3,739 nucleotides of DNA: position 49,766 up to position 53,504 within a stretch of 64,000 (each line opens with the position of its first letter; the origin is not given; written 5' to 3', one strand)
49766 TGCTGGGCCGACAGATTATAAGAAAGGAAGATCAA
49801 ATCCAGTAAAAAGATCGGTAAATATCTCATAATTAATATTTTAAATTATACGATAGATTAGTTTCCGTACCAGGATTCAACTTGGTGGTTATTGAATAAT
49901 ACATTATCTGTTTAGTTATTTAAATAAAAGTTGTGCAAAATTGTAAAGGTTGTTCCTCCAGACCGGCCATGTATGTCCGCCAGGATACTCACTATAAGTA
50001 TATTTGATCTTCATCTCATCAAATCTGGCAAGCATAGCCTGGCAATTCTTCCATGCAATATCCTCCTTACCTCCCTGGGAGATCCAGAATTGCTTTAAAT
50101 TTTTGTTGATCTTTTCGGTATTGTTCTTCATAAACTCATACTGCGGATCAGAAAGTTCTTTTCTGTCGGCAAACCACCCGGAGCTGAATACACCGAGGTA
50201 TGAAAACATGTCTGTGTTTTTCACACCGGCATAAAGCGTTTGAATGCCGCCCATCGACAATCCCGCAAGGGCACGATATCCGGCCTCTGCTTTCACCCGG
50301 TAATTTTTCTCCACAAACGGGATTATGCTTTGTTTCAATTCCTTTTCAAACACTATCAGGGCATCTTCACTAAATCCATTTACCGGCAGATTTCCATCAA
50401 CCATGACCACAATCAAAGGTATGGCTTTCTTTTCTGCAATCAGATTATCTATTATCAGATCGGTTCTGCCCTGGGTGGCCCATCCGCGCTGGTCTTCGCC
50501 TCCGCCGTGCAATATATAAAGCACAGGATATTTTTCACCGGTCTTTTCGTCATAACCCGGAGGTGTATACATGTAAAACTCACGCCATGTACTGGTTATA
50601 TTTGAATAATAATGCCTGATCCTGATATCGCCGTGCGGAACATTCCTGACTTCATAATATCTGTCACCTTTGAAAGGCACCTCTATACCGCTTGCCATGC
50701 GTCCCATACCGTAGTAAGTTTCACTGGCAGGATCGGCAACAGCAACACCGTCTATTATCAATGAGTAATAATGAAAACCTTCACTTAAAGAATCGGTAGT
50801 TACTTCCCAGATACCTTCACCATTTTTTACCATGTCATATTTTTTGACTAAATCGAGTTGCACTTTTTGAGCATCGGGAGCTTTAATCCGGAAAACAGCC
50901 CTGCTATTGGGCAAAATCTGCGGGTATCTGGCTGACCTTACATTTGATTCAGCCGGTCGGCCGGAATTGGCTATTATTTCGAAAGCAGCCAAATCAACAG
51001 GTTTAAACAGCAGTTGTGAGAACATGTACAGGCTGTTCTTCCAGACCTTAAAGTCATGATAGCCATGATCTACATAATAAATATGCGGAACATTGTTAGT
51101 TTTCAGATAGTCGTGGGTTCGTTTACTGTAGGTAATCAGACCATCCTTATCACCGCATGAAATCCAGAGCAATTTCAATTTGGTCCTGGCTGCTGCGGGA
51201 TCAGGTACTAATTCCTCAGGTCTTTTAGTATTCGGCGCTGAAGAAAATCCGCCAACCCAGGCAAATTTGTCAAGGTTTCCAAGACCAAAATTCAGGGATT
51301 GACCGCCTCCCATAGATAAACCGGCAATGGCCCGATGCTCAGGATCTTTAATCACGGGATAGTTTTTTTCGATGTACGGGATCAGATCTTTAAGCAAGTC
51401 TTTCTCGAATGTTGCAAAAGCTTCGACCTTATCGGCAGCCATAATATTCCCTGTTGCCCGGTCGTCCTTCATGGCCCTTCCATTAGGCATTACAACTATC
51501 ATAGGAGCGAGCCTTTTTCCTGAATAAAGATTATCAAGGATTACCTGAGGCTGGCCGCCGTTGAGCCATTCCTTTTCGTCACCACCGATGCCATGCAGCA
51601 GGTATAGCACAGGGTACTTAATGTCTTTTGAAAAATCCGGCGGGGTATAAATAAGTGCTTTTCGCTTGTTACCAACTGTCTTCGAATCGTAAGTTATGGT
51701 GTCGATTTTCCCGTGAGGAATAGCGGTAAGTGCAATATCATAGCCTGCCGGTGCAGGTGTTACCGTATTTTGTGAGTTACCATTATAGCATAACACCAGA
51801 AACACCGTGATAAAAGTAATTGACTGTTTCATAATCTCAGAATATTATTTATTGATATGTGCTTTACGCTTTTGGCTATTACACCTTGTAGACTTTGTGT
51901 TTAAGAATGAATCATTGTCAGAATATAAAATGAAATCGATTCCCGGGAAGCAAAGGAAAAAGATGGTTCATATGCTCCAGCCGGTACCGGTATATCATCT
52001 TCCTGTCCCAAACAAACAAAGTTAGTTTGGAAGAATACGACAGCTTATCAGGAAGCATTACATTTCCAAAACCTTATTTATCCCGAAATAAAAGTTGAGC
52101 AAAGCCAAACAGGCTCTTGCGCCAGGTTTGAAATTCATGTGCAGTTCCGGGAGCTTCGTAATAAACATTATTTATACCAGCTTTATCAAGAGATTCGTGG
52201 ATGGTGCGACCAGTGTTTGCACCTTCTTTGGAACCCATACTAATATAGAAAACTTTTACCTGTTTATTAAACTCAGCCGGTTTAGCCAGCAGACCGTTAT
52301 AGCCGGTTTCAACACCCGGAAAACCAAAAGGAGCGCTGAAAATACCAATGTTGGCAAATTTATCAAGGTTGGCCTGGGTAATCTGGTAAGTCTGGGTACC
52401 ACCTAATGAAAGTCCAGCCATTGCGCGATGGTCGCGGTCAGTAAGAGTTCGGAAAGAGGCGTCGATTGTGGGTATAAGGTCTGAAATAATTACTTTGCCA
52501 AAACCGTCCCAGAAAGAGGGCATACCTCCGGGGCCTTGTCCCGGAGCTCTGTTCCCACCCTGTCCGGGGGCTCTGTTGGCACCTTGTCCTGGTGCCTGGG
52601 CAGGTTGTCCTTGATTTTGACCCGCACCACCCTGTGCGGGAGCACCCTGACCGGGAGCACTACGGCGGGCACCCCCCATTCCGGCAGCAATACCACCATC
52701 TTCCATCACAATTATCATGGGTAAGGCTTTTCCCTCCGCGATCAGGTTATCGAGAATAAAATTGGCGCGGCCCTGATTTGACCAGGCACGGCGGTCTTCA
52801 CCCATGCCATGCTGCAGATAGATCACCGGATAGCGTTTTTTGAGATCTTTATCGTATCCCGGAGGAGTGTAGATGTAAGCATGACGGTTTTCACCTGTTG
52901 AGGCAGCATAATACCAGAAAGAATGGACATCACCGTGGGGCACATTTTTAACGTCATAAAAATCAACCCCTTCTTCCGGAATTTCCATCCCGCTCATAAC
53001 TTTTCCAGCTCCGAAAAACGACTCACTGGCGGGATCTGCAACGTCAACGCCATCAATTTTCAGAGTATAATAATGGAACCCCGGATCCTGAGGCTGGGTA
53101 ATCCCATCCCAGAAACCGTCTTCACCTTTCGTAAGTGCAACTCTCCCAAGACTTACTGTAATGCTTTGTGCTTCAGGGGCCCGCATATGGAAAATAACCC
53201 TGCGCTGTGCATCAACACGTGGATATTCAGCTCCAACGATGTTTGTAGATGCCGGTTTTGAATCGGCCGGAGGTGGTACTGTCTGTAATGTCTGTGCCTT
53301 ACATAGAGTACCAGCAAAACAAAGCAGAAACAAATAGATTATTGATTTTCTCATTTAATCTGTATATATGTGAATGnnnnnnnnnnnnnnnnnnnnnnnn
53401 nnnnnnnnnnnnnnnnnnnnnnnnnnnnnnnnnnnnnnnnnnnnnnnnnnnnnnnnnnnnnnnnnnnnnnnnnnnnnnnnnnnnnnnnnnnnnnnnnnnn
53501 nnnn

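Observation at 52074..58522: Five tandem CBM48-like/CE1 esterase paralogs, four with a long Pro/Ala/Gly-rich insertion inside the hydrolase domain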

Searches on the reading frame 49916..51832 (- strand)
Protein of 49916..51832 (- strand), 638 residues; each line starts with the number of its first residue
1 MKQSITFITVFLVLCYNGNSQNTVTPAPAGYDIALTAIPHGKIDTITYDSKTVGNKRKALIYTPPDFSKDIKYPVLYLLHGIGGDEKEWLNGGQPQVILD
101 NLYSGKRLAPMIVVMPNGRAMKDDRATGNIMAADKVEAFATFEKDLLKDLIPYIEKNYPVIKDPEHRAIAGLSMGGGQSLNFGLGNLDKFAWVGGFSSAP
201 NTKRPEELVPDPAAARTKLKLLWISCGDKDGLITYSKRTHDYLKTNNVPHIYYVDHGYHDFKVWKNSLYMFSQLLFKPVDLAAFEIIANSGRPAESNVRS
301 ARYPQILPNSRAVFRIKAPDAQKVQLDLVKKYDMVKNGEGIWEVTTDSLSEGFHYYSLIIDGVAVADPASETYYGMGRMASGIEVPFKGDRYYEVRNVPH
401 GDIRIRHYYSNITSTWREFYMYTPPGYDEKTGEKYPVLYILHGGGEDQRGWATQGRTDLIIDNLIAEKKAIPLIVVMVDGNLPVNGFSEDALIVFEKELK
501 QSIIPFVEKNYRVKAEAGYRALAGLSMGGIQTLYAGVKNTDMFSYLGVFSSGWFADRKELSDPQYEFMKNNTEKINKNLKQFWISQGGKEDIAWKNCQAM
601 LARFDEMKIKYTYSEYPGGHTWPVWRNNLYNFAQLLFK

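Call 4: search_protein_families(library=pfam, proteins=[window:49916-51832:-], max_evalue=0.01)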
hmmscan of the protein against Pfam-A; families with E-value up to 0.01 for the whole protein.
window:49916-51832:- (638 aa): 3 families
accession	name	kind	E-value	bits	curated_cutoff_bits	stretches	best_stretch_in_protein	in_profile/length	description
PF00756.26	Esterase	-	6e-48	164.2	22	2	411-630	2-245/251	Putative esterase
PF12146.15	Hydrolase_4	-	0.0001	22.2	27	0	145-210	57-120/239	Serine aminopeptidase, S33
PF02230.22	Abhydrolase_2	-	0.0026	18.1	23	0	433-561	12-147/217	Phospholipase/Carboxylesterase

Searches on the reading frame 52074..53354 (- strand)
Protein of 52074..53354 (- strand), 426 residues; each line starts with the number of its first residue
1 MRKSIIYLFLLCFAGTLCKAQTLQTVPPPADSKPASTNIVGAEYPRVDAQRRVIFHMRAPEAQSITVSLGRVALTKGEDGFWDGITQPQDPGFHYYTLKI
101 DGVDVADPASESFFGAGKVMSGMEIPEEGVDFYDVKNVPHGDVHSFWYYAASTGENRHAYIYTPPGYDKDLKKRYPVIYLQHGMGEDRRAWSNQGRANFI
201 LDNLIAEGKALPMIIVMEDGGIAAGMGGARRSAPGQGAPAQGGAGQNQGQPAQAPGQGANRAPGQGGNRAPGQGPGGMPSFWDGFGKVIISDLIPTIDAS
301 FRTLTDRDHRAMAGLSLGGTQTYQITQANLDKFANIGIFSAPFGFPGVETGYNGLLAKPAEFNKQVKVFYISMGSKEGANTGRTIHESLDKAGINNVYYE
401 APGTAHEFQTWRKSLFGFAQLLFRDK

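Call 4: search_protein_families(library=pfam, proteins=[window:52074-53354:-], max_evalue=0.01)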
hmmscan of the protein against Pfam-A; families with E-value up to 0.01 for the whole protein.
window:52074-53354:- (426 aa): 1 family
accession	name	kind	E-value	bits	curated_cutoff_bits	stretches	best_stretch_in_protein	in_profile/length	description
PF00756.26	Esterase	-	1.7e-18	67.7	22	2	151-223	2-69/251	Putative esterase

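Call 20: find_related_loci(query=A1, collection=genome_contigs, flank=10000)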
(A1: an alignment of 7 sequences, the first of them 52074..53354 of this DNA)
Query A1 (426 aa) in genome_contigs; peptide patterns used: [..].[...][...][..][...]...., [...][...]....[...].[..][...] (x = any residue, [..] = any of these).
599 stretches matched a pattern (row limit reached: there are more); 599 encode a relative of the query (tblastn E <= 1e-3); the best 80 are kept; 80 distinct loci.
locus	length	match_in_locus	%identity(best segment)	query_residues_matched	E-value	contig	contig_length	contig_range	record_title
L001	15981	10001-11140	76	29-424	0e+0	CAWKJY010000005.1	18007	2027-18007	MAG: uncultured Prolixibacteraceae bacterium isolate MFD05684.bin.1.429 genome assembly, contig: contig_111152, whole ge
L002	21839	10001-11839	73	1-424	0e+0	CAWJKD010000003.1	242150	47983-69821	MAG: uncultured Bacteroidetes bacterium isolate MFD05942.bin.1.169 genome assembly, contig: contig_17366, whole genome s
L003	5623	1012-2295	72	1-425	0e+0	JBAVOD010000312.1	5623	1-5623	MAG: Bacteroidales bacterium isolate MFD02950_ilm_asm_bin18 k127_88984, whole genome shotgun sequence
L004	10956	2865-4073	72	3-426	0e+0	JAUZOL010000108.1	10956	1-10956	MAG: Bacteroidota bacterium isolate bin158(14d) GGDLCEIM_108, whole genome shotgun sequence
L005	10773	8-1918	75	29-426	0e+0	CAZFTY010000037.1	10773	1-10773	MAG TPA_asm: uncultured Microbacter sp. isolate binchicken_co20_370 genome assembly, contig: NODE_11183_length_10773_cov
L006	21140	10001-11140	75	29-426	0e+0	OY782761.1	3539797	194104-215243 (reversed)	MAG: uncultured Microbacter sp. isolate 18e5b0ea-38ec-4f9a-a4be-e39ef802a315 genome assembly, chromosome: 1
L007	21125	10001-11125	71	29-426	0e+0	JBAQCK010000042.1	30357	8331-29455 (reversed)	MAG: Bacteroidales bacterium isolate MFD12018_ilm_asm_bin32 k127_84291, whole genome shotgun sequence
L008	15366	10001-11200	66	1-426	0e+0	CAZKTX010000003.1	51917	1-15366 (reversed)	MAG TPA_asm: uncultured Rikenellaceae bacterium isolate SRP220891_co1_349 genome assembly, contig: NODE_1196_length_5191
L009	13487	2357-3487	60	1-425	8e-168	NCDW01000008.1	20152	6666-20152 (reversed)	MAG: Flavobacteriales bacterium 32-35-8 04302015_32_scaffold_723, whole genome shotgun sequence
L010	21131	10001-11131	60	1-425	9e-168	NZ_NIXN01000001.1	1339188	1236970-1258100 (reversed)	Confluentibacter citreus strain XJNY contig1, whole genome shotgun sequence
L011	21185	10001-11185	64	5-425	1e-162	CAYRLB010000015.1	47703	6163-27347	MAG TPA_asm: uncultured Gemmatimonas sp. isolate SRP220891_co3_117 genome assembly, contig: NODE_610_length_47703_cov_13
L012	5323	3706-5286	62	2-426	5e-160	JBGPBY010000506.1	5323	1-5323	MAG: Terriglobia bacterium isolate OBJ_0618_050_62 k141_5641637_length_5323_cov_11.0000, whole genome shotgun sequence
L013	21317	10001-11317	68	1-424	0e+0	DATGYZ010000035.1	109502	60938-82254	MAG TPA_asm: Bacteroidales bacterium isolate SMAG_U10650 k141_518570, whole genome shotgun sequence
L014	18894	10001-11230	71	10-424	0e+0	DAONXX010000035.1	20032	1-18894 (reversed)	MAG TPA_asm: Bacteroidales bacterium isolate AMR_MDS_4137 NODE_3568_length_20032_cov_5.390049, whole genome shotgun sequ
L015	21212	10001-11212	51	1-424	7e-125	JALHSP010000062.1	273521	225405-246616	MAG: Bacteroidales bacterium isolate PFL1 seq_1573271, whole genome shotgun sequence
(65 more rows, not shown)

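Call 43: list_cluster_members(proteins=[window:52074-53354:-, window:53377-54564:-, window:54639-55901:-, window:55937-57208:-, window:57272-58522:-])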
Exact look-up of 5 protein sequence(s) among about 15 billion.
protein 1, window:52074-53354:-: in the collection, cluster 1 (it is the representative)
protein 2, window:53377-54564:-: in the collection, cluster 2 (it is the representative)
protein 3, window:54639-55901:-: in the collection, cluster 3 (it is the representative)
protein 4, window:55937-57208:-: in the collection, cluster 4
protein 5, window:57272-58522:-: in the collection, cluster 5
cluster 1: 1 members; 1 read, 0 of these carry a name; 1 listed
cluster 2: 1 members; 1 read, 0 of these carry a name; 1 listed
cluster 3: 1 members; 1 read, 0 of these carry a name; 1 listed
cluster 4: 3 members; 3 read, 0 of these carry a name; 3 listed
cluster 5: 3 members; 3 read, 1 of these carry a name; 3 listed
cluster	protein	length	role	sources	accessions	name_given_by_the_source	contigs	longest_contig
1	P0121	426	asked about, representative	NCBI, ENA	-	-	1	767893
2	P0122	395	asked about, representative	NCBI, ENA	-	-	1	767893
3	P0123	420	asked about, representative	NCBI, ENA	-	-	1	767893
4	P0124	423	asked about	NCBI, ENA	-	-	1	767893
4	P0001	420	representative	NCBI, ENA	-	-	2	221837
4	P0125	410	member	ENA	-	-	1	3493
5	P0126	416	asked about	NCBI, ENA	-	-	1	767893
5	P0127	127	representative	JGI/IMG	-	-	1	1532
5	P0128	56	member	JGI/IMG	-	enterochelin esterase family protein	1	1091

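Call 50: search_solved_structures(query=window:52074-53354:-, max_evalue=1e-60)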
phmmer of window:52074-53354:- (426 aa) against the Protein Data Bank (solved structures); distinct sequences matched with E-value up to 1e-60: 6.
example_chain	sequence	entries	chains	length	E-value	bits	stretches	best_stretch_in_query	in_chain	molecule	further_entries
6mou_A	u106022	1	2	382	7e-107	361.2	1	23-223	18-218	Isoamylase N-terminal domain protein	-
6mot_A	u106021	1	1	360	5.6e-106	358.2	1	29-223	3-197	Isoamylase N-terminal domain protein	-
7b5v_A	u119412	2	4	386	2.4e-104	352.8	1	34-230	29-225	Carbohydrate Esterase family 1 protein with an N-terminal carbohydrate binding module fami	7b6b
6rzo_B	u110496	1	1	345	8.7e-98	331.2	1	31-221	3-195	Ferulic acid esterase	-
6rzo_A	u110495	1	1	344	1e-97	331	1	31-221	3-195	Ferulic acid esterase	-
6ne9_A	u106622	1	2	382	8.1e-86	291.8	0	2-221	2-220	Isoamylase protein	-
